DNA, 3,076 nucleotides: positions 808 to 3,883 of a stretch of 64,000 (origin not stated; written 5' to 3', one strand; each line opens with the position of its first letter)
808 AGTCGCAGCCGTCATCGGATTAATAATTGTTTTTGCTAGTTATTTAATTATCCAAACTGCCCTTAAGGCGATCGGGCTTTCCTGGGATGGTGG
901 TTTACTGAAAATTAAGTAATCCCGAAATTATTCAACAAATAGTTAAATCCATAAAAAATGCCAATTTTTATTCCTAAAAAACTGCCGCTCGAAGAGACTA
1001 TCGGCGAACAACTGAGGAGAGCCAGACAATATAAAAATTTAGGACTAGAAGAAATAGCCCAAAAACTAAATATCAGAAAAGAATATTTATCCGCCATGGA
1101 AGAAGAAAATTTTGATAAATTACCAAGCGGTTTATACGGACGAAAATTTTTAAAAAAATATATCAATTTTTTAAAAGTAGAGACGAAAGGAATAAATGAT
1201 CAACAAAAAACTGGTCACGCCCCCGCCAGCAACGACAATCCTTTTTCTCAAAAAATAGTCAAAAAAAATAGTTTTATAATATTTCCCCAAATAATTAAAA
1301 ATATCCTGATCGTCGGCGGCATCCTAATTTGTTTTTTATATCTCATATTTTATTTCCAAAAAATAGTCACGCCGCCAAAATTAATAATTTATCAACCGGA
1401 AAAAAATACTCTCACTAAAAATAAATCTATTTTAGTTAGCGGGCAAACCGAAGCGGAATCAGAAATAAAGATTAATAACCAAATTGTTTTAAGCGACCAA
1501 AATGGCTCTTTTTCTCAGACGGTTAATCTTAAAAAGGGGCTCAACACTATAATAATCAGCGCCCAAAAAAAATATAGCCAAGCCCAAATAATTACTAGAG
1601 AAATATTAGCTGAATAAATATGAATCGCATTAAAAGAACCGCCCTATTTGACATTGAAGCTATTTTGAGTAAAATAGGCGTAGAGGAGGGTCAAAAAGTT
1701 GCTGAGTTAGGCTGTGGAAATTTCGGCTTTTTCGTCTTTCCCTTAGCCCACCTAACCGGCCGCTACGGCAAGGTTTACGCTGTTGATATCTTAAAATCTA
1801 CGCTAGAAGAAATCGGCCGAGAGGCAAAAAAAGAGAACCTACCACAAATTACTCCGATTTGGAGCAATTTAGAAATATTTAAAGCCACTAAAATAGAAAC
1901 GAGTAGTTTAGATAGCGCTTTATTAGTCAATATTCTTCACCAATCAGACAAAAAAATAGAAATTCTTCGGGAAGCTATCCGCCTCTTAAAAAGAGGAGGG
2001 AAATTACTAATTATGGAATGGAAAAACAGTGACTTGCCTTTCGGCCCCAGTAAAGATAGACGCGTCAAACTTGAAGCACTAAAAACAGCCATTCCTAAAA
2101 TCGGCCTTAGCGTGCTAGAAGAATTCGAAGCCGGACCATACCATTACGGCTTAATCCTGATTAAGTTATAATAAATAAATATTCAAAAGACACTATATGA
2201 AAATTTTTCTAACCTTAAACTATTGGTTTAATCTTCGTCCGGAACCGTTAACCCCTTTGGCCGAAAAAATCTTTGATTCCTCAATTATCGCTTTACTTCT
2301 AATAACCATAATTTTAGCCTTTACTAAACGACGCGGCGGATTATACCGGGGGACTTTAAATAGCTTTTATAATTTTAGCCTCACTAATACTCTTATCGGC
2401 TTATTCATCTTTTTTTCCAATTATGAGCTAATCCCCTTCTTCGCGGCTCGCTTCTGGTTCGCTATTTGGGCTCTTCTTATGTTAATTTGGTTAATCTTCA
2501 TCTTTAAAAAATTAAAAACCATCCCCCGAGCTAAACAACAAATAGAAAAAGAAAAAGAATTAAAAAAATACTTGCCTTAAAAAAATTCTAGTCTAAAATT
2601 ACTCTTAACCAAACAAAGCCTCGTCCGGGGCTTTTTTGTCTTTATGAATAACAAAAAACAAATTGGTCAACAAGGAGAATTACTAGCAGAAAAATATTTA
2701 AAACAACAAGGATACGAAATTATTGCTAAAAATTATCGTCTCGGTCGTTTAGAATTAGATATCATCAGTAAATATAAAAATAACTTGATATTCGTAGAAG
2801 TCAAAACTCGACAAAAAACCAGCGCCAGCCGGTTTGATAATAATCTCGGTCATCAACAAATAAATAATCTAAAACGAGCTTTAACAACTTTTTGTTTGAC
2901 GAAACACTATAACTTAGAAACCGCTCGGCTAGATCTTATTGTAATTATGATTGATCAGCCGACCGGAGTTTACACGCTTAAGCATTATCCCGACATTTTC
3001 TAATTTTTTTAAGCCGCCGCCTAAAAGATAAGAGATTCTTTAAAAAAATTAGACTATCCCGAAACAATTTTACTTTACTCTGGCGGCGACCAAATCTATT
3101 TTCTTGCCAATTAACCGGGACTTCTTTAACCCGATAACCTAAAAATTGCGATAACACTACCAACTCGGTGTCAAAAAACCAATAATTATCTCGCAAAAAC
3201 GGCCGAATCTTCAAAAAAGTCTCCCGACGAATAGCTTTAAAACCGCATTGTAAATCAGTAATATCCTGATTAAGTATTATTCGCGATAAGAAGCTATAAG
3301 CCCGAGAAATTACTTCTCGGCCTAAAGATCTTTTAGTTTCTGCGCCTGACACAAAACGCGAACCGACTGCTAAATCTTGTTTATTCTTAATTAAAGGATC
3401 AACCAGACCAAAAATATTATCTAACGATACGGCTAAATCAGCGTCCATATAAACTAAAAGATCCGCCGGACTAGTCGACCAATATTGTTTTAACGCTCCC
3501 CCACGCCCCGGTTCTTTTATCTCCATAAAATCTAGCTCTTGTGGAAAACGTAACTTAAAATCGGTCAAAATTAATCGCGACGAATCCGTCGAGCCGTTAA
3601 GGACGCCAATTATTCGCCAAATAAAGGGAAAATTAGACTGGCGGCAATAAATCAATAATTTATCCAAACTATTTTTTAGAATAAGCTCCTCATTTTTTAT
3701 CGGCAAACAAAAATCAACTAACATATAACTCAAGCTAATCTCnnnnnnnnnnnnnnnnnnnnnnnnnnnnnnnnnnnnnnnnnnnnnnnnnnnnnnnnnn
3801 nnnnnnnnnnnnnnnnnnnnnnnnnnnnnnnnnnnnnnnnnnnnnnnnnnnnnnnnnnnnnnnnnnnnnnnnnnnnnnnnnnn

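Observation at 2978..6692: Lipid-linked glycosylation module (Dpm1-like GT2 plus two large GT-C/Wzy-like polytopic proteins) directly next to the pilin array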

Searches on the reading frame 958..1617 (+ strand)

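Call 4: search_protein_families(library=ncbifam, proteins=[window:958-1617:+], max_evalue=0.1)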
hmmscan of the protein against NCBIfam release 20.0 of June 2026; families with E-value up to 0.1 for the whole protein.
window:958-1617:+ (219 aa): 6 families
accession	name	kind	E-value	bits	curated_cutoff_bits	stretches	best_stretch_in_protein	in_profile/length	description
NF041534.1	rodZ_Strepcoccus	equivalog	4.4e-18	65.5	375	1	13-204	4-203/275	cytoskeleton protein RodZ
NF040856.1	FexB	exception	0.0026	16.6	950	1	100-163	254-315/469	chloramphenicol/florfenicol efflux MFS transporter FexB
NF046032.1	TransRegSlrRBacil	equivalog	0.0074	16.4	250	1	15-102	2-84/149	HTH-type transcriptional regulator SlrR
TIGR00270.2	TIGR00270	equivalog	0.0074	16.1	110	1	12-52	73-113/159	multiprotein bridging factor aMBF1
NF041677.1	trans_regClgR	equivalog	0.052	13.6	170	0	11-48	5-42/113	transcriptional regulator ClgR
NF058578.1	CPR_pilus_PamR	equivalog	0.058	12.2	300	0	143-203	57-121/297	pilus system RbmA-like protein PamR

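Call 27: search_protein_families(library=pfam, proteins=[window:958-1617:+], max_evalue=0.01)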
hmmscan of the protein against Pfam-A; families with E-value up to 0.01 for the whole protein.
window:958-1617:+ (219 aa): 4 families
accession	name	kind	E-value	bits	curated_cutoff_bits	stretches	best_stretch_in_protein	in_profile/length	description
PF13413.12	HTH_25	-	1.4e-16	60.5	24.6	1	18-76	1-59/62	Helix-turn-helix domain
PF09136.16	Glucodextran_B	-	2.6e-09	37.3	27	1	140-217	1-80/83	Glucodextranase, domain B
PF12844.13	HTH_19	-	4.8e-07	30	30.2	1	16-76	1-55/64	Helix-turn-helix domain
PF13560.12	HTH_31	-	0.0025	18.5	27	1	15-48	2-35/64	Helix-turn-helix domain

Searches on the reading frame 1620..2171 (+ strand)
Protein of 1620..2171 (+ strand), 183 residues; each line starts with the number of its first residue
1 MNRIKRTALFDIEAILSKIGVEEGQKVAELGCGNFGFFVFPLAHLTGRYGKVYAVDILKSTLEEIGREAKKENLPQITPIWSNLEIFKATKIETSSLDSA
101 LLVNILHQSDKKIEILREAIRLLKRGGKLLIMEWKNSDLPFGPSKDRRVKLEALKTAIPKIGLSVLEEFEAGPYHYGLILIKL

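Call 4: search_protein_families(library=ncbifam, proteins=[window:1620-2171:+], max_evalue=0.1)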
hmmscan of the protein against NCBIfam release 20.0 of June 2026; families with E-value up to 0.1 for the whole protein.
window:1620-2171:+ (183 aa): 25 families
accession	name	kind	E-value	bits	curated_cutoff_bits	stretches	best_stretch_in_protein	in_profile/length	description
NF008823.0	PRK11873.1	subfamily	3.9e-08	33.1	263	1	21-132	75-182/272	arsenite methyltransferase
NF041537.1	ArsM_AhpD_UU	exception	5.1e-08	32.1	510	1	20-132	73-181/345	arsenite methyltransferase/AhpD domain selenoprotein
NF041536.1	ArsM_DUF2284_UU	exception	5.5e-08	31.6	575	1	21-133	74-182/459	arsenite methyltransferase/DUF2284 domain selenoprotein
NF047649.1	MTase_UXPK_star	exception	7.2e-08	31.8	460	1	21-133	75-183/283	methyltransferase/UXPK-star double selenoprotein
NF001240.0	PRK00216.1-1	equivalog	5.6e-07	28.9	378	1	17-136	57-173/251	bifunctional demethylmenaquinone methyltransferase/2-methoxy-6-polyprenyl-1,4-benzoquinol methylase UbiE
NF043040.1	corrin_prot_MT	hypoth_equivalog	1.2e-06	28.1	180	1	16-132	35-148/216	corrinoid protein-associated methyltransferase CpaM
NF001243.0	PRK00216.1-4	equivalog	5.4e-06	25.9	235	1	15-137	39-157/237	demethylmenaquinone methyltransferase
TIGR02752.1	MenG_heptapren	equivalog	8.1e-06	25.5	419.85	1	15-138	37-156/231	demethylmenaquinone methyltransferase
NF038261.1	rhodoquin_RquA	equivalog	8.2e-06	25.7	175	1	21-137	47-159/218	rhodoquinone biosynthesis methyltransferase RquA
TIGR01934.1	MenG_MenH_UbiE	subfamily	1.2e-05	24.8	158.35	1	15-170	31-176/223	ubiquinone/menaquinone biosynthesis methyltransferase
NF040538.1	methyl_ArsM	equivalog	2e-05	24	500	1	21-90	59-124/356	arsinothricin biosynthesis methyltransferase ArsM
TIGR01983.1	UbiG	equivalog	2.9e-05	23.5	102.95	1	23-131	49-151/228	bifunctional 2-polyprenyl-6-hydroxyphenol methylase/3-demethylubiquinol 3-O-methyltransferase UbiG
NF001556.0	PRK00377.1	equivalog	8e-05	22.5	238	1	15-131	32-143/198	cobalt-precorrin-6Y C(15)-methyltransferase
NF052510.1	methyltran_MpqE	exception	0.00011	21.7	335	1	17-136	40-156/234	methyl-plastoquinone biosynthesis methyltransferase MpqE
NF001244.0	PRK00216.1-5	equivalog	0.00017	20.9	216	1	16-139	41-161/236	bifunctional demethylmenaquinone methyltransferase/2-methoxy-6-polyprenyl-1,4-benzoquinol methylase UbiE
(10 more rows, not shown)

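Call 27: search_protein_families(library=pfam, proteins=[window:1620-2171:+], max_evalue=0.01)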
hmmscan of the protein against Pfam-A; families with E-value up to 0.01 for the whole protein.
window:1620-2171:+ (183 aa): 7 families
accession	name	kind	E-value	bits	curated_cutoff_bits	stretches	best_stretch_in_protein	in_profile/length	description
PF13847.12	Methyltransf_31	-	1e-11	45.2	27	1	23-140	3-119/145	Methyltransferase domain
PF08241.18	Methyltransf_11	-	2.2e-09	38.2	21.2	1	29-131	2-95/95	Methyltransferase domain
PF13649.12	Methyltransf_25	-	2.6e-08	34.9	27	1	27-127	1-97/97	Methyltransferase domain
PF01209.24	Ubie_methyltran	-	2.7e-08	33.9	20.1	1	17-139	41-159/233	ubiE/COQ5 methyltransferase family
PF08242.18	Methyltransf_12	-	1.5e-06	29.3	30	1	29-129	2-98/98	Methyltransferase domain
PF05175.20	MTS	-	0.00076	19.6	23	1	15-133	23-140/170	Methyltransferase small domain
PF13489.12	Methyltransf_23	-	0.008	16.4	27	1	22-144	21-124/164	Methyltransferase domain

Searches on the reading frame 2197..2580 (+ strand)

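Call 4: search_protein_families(library=ncbifam, proteins=[window:2197-2580:+], max_evalue=0.1)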
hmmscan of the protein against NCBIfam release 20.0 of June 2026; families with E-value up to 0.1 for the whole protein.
window:2197-2580:+ (127 aa): 2 families
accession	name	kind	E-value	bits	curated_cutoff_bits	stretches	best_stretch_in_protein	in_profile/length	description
NF041640.1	AmoB_BACT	equivalog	0.006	15.4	336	1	65-118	168-218/410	bacterial ammonia monooxygenase, subunit AmoB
TIGR03025.1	EPS_sugtrans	subfamily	0.029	13.6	295.55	1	17-111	19-116/445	exopolysaccharide biosynthesis polyprenyl glycosylphosphotransferase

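Call 27: search_protein_families(library=pfam, proteins=[window:2197-2580:+], max_evalue=0.01)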
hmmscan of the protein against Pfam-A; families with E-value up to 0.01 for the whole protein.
window:2197-2580:+ (127 aa): 0 families

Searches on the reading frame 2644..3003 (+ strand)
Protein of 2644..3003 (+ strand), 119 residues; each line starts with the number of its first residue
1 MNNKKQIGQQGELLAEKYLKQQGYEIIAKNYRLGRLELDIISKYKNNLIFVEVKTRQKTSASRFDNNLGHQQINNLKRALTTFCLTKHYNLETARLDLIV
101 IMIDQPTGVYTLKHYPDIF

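Call 4: search_protein_families(library=ncbifam, proteins=[window:2644-3003:+], max_evalue=0.1)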
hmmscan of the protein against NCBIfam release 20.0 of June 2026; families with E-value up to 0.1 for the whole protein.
window:2644-3003:+ (119 aa): 25 families
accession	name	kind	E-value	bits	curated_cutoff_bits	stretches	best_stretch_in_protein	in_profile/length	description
NF011273.0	PRK14680.1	equivalog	4.9e-23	81.6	199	1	3-119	4-118/134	hypothetical protein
NF009154.0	PRK12497.3-3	equivalog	6e-22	78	109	1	1-119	6-123/123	YraN family protein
NF009150.0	PRK12497.1-3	equivalog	2.2e-18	66.4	81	1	2-105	3-105/118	YraN family protein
NF011271.0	PRK14678.1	equivalog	2.7e-16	59.7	172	1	3-102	4-101/120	hypothetical protein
NF011268.0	PRK14675.1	equivalog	6.5e-16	58.4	180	1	3-117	8-121/127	hypothetical protein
NF009152.0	PRK12497.2-4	equivalog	2.4e-13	50.1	111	1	3-102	6-102/114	YraN family protein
NF009151.0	PRK12497.1-5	equivalog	2.7e-13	50.3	124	1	6-103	15-111/126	YraN family protein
NF011270.0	PRK14677.1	equivalog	4.8e-13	49.4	124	1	11-101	7-94/108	hypothetical protein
NF011280.0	PRK14688.1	equivalog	1.6e-12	47.5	230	1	3-107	4-108/121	hypothetical protein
NF011274.0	PRK14681.1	equivalog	1.6e-12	47.5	207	1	4-105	42-146/158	hypothetical protein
TIGR00252.1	TIGR00252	hypoth_equivalog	3.2e-12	46.5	69.05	1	4-102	6-106/123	YraN family protein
NF009153.0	PRK12497.3-1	equivalog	5.4e-12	46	171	1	4-105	9-112/125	YraN family protein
NF011275.0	PRK14682.1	equivalog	9.8e-12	45.2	203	1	6-102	5-103/117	hypothetical protein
NF011267.0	PRK14674.1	equivalog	1.2e-11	44.8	232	1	4-100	4-101/133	hypothetical protein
NF009157.0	PRK12497.4-3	equivalog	8.3e-10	39.1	152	1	3-119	4-116/116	YraN family protein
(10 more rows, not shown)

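Call 27: search_protein_families(library=pfam, proteins=[window:2644-3003:+], max_evalue=0.01)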
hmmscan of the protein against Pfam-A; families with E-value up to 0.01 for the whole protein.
window:2644-3003:+ (119 aa): 5 families
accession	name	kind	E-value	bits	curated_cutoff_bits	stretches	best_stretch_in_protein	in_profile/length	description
PF02021.23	UPF0102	-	7.1e-19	68.4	23.6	1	11-101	1-80/80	Uncharacterised protein family UPF0102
PF08378.17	NERD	-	7.1e-07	30.2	22.1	1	8-63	2-64/111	Nuclease-related domain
PF01939.22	NucS_C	-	0.0086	16.5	24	0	16-57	12-54/124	Endonuclease NucS C-terminal domain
PF13020.12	NOV_C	-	0.0089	16.5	22.1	0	18-64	12-57/91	Protein NO VEIN, C-terminal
PF01930.23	Cas_Cas4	-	0.01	16.4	22.7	0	6-60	29-78/160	Domain of unknown function DUF83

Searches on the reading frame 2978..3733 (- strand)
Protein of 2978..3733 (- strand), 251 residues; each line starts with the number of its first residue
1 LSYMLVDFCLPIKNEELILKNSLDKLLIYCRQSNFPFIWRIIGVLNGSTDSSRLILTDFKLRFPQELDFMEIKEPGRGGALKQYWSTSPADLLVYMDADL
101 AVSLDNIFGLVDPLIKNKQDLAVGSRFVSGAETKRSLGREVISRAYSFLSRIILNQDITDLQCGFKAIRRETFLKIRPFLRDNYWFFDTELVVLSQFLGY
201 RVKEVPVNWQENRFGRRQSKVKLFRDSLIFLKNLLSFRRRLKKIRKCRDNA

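Call 3: search_protein_families(library=pfam, proteins=[window:2978-3733:-], max_evalue=0.1)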
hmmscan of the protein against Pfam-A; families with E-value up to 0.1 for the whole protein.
window:2978-3733:- (251 aa): 1 family
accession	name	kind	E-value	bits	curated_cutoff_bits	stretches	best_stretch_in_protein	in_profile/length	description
PF00535.33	Glycos_transf_2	-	5.9e-16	59.3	23.3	1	9-173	3-164/168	Glycosyl transferase family 2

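Call 4: search_protein_families(library=ncbifam, proteins=[window:2978-3733:-], max_evalue=0.1)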
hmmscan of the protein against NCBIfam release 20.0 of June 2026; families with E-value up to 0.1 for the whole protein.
window:2978-3733:- (251 aa): 7 families
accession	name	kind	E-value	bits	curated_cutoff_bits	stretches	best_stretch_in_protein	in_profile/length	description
TIGR04182.1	glyco_TIGR04182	equivalog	1.8e-09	37.4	325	1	75-234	58-214/293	S-layer glycoprotein N-glycosyltransferase AglJ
NF041391.1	DPhHxTase_Halo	equivalog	1.3e-08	34.1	375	1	73-215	52-188/213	dolichyl-phosphate hexose transferase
NF007986.1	PRK10714.1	equivalog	2.5e-06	26.7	529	1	6-224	8-213/316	undecaprenyl-phosphate 4-deoxy-4-formamido-L-arabinose transferase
NF058614.1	PPMAGASynPpgS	equivalog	3.6e-06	26.6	370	1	89-209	76-196/226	polyprenyl-phospho-N-acetylgalactosaminyl synthase PpgS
NF010496.0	PRK13915.1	equivalog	0.00089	18.4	262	1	6-119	33-147/307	glucosyl-3-phosphoglycerate synthase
TIGR03937.1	PgaC_IcaA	equivalog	0.0011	18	422.3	1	4-123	45-159/407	poly-beta-1,6-N-acetyl-D-glucosamine synthase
NF038302.1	EPS_HpsE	equivalog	0.006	15.6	300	1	13-126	10-123/307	hormogonium polysaccharide biosynthesis glycosyltransferase HpsE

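Call 47: search_solved_structures(query=window:2978-3733:-, max_evalue=0.001)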
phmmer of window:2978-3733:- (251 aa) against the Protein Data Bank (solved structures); distinct sequences matched with E-value up to 0.001: 3.
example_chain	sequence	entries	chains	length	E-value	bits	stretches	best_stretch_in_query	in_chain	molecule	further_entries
5mlz_A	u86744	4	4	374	3.3e-09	39.9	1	41-237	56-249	Dolichol monophosphate mannose synthase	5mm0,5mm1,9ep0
9bhc_C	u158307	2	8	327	0.00035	23.4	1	6-218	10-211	Undecaprenyl-phosphate 4-deoxy-4-formamido-L-arabinose transferase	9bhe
8vxh_A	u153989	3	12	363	0.00047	23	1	6-218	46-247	Undecaprenyl-phosphate 4-deoxy-4-formamido-L-arabinose transferase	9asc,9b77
